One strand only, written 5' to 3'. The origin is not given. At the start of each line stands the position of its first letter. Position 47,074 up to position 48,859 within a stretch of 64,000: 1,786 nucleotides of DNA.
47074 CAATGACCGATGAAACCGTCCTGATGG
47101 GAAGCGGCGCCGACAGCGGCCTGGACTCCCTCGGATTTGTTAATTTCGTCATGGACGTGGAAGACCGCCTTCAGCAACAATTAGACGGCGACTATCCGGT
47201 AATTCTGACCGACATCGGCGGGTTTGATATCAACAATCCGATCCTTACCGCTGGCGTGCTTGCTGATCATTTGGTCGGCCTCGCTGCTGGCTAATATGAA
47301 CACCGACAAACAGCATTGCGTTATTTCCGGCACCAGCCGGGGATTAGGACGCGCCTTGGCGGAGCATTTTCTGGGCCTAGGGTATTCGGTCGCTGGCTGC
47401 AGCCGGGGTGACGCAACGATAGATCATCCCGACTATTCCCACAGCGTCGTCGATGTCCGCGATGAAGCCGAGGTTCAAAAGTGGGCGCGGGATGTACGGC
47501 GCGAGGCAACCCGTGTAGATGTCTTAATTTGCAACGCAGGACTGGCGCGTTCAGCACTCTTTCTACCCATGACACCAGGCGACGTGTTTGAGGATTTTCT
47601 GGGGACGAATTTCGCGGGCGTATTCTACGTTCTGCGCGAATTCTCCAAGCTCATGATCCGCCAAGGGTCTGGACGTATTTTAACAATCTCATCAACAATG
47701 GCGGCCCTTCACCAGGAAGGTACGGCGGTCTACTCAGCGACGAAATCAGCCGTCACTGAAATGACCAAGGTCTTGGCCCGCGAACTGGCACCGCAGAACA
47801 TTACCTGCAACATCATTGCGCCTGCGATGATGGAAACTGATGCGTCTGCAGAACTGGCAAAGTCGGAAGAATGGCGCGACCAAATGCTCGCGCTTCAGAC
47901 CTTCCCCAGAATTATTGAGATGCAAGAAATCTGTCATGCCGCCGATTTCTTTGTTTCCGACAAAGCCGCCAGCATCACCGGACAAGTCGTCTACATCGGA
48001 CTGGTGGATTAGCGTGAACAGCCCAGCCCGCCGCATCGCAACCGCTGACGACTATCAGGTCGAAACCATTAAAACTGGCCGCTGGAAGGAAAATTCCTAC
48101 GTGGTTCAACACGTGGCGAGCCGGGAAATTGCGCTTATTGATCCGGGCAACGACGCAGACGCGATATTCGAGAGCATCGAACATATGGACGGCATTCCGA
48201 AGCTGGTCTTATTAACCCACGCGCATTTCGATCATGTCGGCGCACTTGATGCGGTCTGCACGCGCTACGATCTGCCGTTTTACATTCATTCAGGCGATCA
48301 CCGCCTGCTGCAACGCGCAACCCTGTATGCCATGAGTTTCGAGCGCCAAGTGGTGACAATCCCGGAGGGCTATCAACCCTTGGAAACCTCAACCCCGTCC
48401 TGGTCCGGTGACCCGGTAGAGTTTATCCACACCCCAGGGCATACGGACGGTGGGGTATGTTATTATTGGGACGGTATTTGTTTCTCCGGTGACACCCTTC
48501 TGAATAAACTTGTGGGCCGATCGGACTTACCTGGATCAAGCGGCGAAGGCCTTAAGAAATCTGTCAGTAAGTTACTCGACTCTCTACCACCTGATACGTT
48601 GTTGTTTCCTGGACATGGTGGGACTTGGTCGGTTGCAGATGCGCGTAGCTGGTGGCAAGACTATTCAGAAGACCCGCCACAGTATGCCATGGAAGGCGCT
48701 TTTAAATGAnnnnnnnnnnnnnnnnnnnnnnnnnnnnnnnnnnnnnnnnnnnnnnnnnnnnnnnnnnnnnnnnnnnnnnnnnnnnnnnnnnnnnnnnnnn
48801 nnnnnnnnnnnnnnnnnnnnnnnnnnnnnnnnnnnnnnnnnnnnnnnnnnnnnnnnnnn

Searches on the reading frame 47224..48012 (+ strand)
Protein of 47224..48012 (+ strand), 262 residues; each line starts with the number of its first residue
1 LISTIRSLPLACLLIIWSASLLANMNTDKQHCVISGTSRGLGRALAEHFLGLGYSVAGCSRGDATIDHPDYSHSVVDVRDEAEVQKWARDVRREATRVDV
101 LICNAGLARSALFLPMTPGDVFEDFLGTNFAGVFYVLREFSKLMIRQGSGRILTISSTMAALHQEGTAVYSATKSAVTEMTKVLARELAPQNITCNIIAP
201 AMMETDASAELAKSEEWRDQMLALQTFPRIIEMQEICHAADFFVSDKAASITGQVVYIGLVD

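Call 4: search_protein_families(library=pfam, proteins=[window:47224-48012:+], max_evalue=0.01)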
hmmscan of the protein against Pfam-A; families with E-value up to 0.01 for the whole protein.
window:47224-48012:+ (262 aa): 3 families
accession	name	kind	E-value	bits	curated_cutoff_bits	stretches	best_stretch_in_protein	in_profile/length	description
PF13561.12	adh_short_C2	-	1.8e-43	149.2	27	1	38-258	3-231/236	Enoyl-(Acyl carrier protein) reductase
PF00106.31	adh_short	-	3.3e-42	144.6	26.6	1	31-214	2-193/195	short chain dehydrogenase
PF08659.16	KR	-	0.0001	22.7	22.6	1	75-183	59-162/180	KR domain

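Call 5: search_protein_families(library=ncbifam, proteins=[window:47224-48012:+], max_evalue=0.01)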
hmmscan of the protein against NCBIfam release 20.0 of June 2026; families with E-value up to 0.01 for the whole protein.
window:47224-48012:+ (262 aa): 229 families (the best 25 are shown)
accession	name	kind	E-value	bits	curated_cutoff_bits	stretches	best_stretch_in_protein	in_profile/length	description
TIGR01830.1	3oxo_ACP_reduc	equivalog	1.3e-44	152.7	297.75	1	33-258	2-234/239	3-oxoacyl-[acyl-carrier-protein] reductase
NF009466.0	PRK12826.1-2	subfamily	3.2e-42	144.7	222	1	29-258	3-240/248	3-oxoacyl-ACP reductase FabG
NF004198.0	PRK05653.1-3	equivalog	6.7e-40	137.1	296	1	27-258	5-242/248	3-oxoacyl-ACP reductase FabG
NF005559.1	PRK07231.1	subfamily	2.3e-39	135.4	215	1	29-257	4-242/249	glucose 1-dehydrogenase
NF004197.0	PRK05653.1-1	equivalog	4.1e-38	131.4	332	1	25-257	3-241/249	3-oxoacyl-ACP reductase FabG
NF006074.0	PRK08220.1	equivalog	1.1e-36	126.7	312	1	24-256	3-241/251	2,3-dihydro-2,3-dihydroxybenzoate dehydrogenase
NF009464.0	PRK12824.1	subfamily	9.2e-36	123.7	269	1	30-258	3-238/245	3-oxoacyl-ACP reductase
NF005893.0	PRK07856.1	equivalog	1.3e-35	122.9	255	1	24-256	4-235/255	SDR family oxidoreductase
NF040605.2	mycolic_FabG1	exception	9.4e-35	120.5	420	1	33-257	5-224/233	3-oxoacyl-ACP reductase FabG1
TIGR03971.1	SDR_subfam_1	subfamily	4.5e-34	118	300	1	74-257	69-263/271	mycofactocin-coupled SDR family oxidoreductase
NF053542.1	FlxB_rubin_SDR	equivalog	4.6e-34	118.2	340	1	32-258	3-235/239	flexirubin biosynthesis SDR family reductase FlxB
TIGR01829.1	AcAcCoA_reduct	subfamily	1.3e-33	116.7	302.1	1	33-256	4-234/242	acetoacetyl-CoA reductase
NF004778.0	PRK06124.1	equivalog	2.6e-33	115.5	303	1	25-257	7-247/256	SDR family oxidoreductase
NF005067.0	PRK06484.1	equivalog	4.4e-33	114.6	713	1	25-257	5-246/524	short chain dehydrogenase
TIGR04316.1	dhbA_paeA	equivalog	5.9e-33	114.5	300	1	33-256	2-241/250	2,3-dihydro-2,3-dihydroxybenzoate dehydrogenase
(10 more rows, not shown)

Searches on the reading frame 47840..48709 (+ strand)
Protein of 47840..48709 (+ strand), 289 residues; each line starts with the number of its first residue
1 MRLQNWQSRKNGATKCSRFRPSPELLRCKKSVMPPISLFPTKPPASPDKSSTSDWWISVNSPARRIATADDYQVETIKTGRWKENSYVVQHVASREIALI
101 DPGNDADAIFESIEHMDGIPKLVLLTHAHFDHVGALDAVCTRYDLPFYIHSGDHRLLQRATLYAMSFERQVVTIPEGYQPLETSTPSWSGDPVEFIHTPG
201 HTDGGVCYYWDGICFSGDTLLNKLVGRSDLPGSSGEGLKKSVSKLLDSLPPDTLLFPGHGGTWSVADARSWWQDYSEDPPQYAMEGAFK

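Call 4: search_protein_families(library=pfam, proteins=[window:47840-48709:+], max_evalue=0.01)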
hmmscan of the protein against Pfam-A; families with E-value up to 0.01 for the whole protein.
window:47840-48709:+ (289 aa): 2 families
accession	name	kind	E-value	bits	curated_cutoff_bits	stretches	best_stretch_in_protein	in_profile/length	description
PF00753.33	Lactamase_B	-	3.3e-25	89.6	22.7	1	81-259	3-196/196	Metallo-beta-lactamase superfamily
PF12706.13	Lactamase_B_2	-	8.6e-06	25.9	27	1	99-174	4-90/200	Beta-lactamase superfamily domain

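Call 5: search_protein_families(library=ncbifam, proteins=[window:47840-48709:+], max_evalue=0.01)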
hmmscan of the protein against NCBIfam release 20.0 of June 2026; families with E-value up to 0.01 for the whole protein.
window:47840-48709:+ (289 aa): 11 families
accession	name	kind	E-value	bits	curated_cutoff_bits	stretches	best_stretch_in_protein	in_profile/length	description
TIGR03413.1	GSH_gloB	equivalog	1.8e-18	66.8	200.8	1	84-262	9-167/248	hydroxyacylglutathione hydrolase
NF007597.0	PRK10241.1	equivalog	2.6e-15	56.4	421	2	193-263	102-169/251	hydroxyacylglutathione hydrolase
NF041804.1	MBL_fold_SolJ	exception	2e-14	53.3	350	1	71-260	3-179/224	solanimycin biosynthesis MBL-fold hydrolase SolJ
NF012229.1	bla_class_B_core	domain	5.7e-11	42.7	100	1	92-211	21-139/139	metallo-beta-lactamase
NF040641.1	bifunc_ST_SDO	equivalog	1.7e-08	33.8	625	1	86-260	156-343/423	bifunctional sulfur transferase/dioxygenase Blh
NF033105.1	bla_subclass_B3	equivalog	9.2e-07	28.4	240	1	121-211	63-156/257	subclass B3 metallo-beta-lactamase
NF002553.0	PRK02113.1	equivalog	3.5e-05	23.3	386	1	98-150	47-100/252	MBL fold metallo-hydrolase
NF000438.2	blaPOM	exception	0.00016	21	610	1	118-211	94-189/286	POM family subclass B3 metallo-beta-lactamase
NF012101.1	blaGOB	exception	0.00032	20.1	560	1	121-208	92-182/290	GOB family subclass B3 metallo-beta-lactamase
NF040644.1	blaPAM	exception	0.0016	17.7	615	1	121-211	97-189/287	PAM family subclass B3 metallo-beta-lactamase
NF000469.2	CAR_gen_B3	exception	0.0055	15.7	500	1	121-137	114-130/311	CAR family subclass B3 metallo-beta-lactamase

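Call 60: search_solved_structures(query=window:48014-48709:+, max_evalue=1e-8)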
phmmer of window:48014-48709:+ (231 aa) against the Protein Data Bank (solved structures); distinct sequences matched with E-value up to 1e-8: 12.
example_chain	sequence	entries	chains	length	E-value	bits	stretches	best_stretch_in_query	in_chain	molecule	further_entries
2zwr_A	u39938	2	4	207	2.3e-30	109.2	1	19-206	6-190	Metallo-beta-lactamase superfamily protein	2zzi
7l0b_A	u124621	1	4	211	2.4e-29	105.8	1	16-209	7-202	Hydroxyacylglutathione hydrolase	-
7ev5_A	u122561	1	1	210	3.6e-29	105.3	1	20-207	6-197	Lactamase_B domain-containing protein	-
2xf4_A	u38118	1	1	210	4.1e-17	65.8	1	24-204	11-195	HYDROXYACYLGLUTATHIONE HYDROLASE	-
9rhq_A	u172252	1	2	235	1.8e-14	57.1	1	133-205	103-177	Metallo-beta-lactamase family protein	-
4ysb_A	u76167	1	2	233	7.1e-13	51.9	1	137-202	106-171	Metallo-beta-lactamase family protein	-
6rz0_A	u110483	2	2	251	1.1e-11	48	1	35-205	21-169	Hydroxyacylglutathione hydrolase GloB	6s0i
9hny_FL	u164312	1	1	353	3.4e-11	46.4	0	134-206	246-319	Metallo-beta-lactamase domain-containing protein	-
6sg9_FL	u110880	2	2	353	3.5e-11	46.4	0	134-206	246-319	mt-SAF20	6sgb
2qed_A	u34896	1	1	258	4.4e-11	46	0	132-204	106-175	Hydroxyacylglutathione hydrolase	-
8zbd_A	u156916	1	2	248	8e-10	41.9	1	81-202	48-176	MBL fold metallo-hydrolase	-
1xm8_A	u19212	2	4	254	4.2e-09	39.6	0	130-206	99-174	glyoxalase II | Putative hydroxyacylglutathione hydrolase 2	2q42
